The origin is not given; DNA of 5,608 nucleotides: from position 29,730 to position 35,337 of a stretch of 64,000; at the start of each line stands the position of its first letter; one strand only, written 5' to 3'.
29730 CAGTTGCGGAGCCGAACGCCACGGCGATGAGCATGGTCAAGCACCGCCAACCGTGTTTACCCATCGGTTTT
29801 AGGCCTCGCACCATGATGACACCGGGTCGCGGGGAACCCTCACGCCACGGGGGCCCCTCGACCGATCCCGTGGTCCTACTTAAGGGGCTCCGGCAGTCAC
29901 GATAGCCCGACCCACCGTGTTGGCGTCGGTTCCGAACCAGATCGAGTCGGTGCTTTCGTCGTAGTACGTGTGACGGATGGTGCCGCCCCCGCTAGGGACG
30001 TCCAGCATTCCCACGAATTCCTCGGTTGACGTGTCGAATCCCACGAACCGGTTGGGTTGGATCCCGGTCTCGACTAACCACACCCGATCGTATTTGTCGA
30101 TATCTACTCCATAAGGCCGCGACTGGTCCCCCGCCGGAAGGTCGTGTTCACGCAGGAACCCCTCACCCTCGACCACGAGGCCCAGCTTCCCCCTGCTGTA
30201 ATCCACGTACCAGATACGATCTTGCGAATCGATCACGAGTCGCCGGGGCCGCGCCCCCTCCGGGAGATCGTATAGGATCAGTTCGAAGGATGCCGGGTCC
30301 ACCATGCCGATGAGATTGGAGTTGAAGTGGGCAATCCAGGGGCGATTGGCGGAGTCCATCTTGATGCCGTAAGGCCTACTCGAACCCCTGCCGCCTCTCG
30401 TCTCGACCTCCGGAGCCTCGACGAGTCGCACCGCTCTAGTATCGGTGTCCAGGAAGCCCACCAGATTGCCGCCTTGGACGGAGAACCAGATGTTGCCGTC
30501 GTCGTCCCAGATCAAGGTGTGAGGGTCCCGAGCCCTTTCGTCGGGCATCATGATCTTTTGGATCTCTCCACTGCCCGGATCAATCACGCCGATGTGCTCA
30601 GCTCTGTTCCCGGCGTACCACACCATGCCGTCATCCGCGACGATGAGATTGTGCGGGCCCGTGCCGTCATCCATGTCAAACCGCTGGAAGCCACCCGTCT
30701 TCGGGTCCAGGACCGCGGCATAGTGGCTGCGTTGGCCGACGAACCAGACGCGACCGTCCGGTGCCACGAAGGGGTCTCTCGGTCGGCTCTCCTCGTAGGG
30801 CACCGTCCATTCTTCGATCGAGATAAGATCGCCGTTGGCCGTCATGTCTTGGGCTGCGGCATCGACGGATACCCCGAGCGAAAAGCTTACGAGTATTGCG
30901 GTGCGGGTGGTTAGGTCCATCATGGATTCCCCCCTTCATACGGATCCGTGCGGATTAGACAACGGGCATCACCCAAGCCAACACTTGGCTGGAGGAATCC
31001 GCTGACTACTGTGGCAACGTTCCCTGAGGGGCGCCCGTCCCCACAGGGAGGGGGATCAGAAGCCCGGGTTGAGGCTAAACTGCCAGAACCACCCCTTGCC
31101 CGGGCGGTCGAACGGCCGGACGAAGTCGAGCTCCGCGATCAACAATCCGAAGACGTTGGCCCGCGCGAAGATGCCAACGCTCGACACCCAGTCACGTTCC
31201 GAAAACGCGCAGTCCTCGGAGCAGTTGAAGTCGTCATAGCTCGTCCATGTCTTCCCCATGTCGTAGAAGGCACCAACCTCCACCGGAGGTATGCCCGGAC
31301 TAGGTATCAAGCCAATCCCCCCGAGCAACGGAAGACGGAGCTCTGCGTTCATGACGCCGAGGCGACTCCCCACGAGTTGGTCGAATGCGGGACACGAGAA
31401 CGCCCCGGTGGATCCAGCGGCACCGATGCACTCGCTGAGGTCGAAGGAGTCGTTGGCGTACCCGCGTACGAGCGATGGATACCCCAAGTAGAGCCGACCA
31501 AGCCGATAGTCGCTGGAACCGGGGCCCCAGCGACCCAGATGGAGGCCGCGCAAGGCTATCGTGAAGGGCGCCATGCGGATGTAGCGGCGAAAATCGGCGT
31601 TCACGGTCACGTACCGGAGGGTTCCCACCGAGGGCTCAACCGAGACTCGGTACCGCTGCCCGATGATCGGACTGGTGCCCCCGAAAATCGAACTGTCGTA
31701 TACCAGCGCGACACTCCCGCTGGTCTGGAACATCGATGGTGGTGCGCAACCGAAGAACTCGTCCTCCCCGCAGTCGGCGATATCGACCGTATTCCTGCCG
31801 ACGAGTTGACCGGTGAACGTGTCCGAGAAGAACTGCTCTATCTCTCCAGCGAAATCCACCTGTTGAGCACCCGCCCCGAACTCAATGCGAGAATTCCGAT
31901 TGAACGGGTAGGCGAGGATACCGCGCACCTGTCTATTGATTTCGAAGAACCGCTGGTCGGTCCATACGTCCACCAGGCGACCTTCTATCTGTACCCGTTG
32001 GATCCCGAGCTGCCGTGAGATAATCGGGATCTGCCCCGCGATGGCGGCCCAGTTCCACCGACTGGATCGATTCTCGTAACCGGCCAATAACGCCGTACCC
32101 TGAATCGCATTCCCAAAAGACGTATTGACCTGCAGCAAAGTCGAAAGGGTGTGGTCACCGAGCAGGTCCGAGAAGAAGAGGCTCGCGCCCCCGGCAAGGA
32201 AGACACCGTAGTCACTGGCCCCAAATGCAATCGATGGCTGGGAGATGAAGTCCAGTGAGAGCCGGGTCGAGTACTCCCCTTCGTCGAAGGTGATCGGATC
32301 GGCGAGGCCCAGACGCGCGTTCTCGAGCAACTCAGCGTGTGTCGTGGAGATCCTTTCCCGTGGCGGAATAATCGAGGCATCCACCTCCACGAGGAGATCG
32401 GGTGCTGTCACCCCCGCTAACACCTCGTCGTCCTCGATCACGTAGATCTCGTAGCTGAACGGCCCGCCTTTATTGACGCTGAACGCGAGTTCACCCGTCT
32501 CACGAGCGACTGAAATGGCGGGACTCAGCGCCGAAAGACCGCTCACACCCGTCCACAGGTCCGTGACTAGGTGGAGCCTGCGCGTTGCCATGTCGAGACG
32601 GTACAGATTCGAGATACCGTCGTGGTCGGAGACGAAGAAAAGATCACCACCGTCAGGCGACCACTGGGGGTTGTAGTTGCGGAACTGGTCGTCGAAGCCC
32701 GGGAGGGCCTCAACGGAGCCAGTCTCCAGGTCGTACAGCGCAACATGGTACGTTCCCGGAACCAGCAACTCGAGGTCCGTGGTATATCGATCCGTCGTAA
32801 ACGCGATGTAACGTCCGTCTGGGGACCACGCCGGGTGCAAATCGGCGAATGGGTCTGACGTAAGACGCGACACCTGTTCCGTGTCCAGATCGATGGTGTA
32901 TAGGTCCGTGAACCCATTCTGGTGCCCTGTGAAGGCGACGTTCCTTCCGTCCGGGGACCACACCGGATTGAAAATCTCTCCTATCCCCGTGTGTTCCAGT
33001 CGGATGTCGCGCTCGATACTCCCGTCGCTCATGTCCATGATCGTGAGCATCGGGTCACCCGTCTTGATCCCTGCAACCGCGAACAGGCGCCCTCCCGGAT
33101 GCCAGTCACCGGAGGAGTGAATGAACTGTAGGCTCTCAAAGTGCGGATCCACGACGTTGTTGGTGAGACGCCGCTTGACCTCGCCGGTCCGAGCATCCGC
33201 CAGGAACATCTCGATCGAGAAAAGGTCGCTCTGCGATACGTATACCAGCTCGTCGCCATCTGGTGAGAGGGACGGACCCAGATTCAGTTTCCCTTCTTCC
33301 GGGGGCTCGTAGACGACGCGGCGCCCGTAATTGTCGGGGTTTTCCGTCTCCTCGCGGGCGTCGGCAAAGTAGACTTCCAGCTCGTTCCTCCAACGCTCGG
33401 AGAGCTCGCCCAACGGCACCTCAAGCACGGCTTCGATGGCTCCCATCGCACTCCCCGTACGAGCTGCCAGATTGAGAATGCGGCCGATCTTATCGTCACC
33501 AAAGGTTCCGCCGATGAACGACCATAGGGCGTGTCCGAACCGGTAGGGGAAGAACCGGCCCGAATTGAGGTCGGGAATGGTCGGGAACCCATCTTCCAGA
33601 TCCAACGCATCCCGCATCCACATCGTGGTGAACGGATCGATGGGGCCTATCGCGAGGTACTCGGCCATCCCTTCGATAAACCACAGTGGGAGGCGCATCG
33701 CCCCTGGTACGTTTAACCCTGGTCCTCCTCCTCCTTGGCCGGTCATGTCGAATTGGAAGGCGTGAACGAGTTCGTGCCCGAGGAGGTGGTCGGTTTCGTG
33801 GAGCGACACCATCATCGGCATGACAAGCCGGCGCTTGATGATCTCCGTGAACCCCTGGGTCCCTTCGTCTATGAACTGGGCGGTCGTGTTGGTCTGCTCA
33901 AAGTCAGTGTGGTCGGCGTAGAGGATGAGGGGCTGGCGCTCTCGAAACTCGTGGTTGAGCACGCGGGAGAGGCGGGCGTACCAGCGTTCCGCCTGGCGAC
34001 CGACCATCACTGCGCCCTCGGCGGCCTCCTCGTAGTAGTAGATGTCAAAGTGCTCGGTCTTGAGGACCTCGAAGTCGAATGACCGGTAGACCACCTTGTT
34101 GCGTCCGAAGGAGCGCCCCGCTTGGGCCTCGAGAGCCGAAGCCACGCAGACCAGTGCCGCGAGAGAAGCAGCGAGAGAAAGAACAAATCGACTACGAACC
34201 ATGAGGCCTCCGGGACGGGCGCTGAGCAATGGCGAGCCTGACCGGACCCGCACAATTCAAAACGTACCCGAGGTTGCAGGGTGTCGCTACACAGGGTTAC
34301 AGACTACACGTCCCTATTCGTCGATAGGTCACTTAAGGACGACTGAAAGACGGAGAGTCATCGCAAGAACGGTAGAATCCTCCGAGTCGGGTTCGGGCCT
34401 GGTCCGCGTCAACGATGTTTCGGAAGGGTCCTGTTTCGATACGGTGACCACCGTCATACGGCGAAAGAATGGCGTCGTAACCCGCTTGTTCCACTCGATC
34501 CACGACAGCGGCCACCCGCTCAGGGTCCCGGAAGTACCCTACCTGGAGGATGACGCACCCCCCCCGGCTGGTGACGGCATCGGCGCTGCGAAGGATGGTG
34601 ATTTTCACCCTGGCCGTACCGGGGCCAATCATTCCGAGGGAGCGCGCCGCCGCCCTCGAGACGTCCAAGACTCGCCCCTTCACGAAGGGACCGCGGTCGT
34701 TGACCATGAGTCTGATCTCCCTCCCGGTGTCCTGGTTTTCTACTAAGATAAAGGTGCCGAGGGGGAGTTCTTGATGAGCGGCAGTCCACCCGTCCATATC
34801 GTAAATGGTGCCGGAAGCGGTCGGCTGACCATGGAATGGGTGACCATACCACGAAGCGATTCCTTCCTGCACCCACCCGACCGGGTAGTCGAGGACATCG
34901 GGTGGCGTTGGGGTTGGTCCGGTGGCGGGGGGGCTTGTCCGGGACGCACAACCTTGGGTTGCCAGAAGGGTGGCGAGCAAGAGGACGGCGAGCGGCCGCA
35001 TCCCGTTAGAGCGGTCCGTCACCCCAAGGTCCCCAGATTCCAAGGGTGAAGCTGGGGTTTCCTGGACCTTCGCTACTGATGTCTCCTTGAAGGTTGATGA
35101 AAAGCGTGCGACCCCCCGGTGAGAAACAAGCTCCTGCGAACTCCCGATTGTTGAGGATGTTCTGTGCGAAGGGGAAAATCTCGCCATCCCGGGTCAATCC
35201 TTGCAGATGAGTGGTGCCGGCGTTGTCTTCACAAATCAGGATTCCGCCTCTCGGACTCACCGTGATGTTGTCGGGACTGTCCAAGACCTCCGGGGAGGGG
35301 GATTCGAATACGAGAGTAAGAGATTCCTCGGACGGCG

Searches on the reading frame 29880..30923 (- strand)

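Call 31: search_protein_families(library=pfam, proteins=[window:29880-30923:-], max_evalue=0.0001)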
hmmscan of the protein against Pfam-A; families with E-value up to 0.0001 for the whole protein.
window:29880-30923:- (347 aa): 2 families
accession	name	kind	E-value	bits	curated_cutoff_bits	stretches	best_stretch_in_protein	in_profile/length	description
PF24684.1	Vgb_lyase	-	1.7e-36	126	50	2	35-284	44-281/290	Virginiamycin B lyase family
PF08450.18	SGL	-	8.3e-06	26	26.3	0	83-129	178-225/246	SMP-30/Gluconolactonase/LRE-like region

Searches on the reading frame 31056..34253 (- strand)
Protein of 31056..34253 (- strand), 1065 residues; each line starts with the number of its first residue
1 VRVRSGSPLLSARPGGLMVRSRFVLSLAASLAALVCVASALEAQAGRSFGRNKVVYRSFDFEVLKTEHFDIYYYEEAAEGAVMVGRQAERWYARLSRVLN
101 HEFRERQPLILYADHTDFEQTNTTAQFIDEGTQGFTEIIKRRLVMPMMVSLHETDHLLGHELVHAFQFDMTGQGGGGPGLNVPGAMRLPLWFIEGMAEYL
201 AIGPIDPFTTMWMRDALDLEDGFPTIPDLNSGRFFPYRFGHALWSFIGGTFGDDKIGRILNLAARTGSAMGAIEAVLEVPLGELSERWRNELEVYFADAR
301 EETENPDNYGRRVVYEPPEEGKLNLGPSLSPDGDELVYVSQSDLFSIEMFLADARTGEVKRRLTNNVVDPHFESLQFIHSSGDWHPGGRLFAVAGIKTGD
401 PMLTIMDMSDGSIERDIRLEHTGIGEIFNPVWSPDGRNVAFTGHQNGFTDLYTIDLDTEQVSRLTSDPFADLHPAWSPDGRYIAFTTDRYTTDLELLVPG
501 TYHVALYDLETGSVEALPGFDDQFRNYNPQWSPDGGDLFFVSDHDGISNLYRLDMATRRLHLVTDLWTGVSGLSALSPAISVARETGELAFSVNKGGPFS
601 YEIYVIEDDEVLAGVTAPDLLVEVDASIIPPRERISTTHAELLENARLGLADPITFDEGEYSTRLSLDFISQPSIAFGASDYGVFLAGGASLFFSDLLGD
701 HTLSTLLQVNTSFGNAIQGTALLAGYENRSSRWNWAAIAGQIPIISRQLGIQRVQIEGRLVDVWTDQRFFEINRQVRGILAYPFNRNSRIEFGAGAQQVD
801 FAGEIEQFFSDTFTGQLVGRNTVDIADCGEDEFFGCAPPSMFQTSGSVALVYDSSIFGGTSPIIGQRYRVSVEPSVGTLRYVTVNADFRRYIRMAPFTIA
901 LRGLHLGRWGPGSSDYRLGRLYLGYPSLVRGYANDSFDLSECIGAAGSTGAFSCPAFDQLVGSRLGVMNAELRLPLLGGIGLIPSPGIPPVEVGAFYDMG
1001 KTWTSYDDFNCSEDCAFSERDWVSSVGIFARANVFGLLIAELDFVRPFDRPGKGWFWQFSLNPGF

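Call 31: search_protein_families(library=pfam, proteins=[window:31056-34253:-], max_evalue=0.0001)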
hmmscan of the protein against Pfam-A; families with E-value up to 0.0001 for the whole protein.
window:31056-34253:- (1065 aa): 4 families
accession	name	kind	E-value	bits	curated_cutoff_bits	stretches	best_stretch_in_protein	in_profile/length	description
PF07676.18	PD40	-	1.3e-20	73.2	20.9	2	462-490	2-30/38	WD40-like Beta Propeller Repeat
PF00930.27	DPPIV_N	-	5.6e-11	42.2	22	0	424-468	42-82/354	Dipeptidyl peptidase IV (DPP IV) N-terminal region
PF25174.1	Beta-prop_THOC3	-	8.4e-07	28.7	305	1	384-553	10-158/272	THOC3 beta-propeller domain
PF01103.29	Omp85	-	1.7e-06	28.3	24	1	780-1032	68-291/325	Omp85 superfamily domain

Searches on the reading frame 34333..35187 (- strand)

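Call 32: search_protein_families(library=pfam, proteins=[window:34333-35187:-], max_evalue=0.0001)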
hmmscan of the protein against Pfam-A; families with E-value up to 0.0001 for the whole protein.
window:34333-35187:- (284 aa): 2 families
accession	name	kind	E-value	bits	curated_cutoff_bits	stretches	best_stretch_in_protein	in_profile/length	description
PF03330.24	DPBB_1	-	9.3e-22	77.5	28.8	1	107-196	2-83/83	Lytic transglycolase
PF05036.18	SPOR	-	2.2e-06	28.4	21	1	213-269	6-65/76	SPOR domain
